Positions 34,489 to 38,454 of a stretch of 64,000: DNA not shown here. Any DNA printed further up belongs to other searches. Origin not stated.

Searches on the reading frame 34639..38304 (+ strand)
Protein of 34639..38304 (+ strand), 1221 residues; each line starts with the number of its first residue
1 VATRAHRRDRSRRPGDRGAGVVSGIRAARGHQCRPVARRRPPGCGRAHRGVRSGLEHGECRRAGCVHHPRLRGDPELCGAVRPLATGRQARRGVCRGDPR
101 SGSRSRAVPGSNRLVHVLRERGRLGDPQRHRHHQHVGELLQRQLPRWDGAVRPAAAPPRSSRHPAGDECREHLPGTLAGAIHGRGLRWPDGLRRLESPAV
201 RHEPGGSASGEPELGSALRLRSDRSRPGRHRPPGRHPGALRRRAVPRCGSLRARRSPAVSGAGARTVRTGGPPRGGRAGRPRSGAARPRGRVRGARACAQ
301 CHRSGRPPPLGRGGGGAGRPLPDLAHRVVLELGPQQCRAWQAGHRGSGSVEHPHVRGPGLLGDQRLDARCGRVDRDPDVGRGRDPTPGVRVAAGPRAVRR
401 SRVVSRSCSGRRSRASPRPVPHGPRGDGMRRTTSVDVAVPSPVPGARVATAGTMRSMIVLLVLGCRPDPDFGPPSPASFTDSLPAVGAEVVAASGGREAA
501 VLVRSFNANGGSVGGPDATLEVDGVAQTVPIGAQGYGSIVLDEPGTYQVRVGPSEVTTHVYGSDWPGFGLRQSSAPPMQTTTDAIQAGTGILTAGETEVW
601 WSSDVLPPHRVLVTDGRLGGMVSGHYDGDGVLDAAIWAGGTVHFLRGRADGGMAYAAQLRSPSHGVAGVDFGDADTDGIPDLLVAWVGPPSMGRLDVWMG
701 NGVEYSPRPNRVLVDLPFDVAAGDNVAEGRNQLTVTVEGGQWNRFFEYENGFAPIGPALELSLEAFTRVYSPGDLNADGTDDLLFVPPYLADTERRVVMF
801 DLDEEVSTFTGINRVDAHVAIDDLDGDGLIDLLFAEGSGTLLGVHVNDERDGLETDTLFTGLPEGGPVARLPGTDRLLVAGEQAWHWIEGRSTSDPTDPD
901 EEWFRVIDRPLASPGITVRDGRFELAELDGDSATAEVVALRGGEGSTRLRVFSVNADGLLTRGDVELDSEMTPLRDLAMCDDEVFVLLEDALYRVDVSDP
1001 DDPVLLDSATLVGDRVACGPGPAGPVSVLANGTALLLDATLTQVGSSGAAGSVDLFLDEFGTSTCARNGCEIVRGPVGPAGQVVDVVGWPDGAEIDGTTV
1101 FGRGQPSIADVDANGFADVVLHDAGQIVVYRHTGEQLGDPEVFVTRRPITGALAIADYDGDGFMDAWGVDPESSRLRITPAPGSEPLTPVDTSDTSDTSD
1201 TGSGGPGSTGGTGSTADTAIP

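Call 27: search_protein_families(library=pfam, proteins=[window:34639-38304:+], max_evalue=0.001)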
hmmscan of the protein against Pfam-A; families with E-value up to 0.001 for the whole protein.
window:34639-38304:+ (1221 aa): 1 family
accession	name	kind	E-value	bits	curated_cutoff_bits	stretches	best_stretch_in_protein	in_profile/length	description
PF13517.12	FG-GAP_3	-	7.9e-19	68.5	26.9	2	626-684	2-61/61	FG-GAP-like repeat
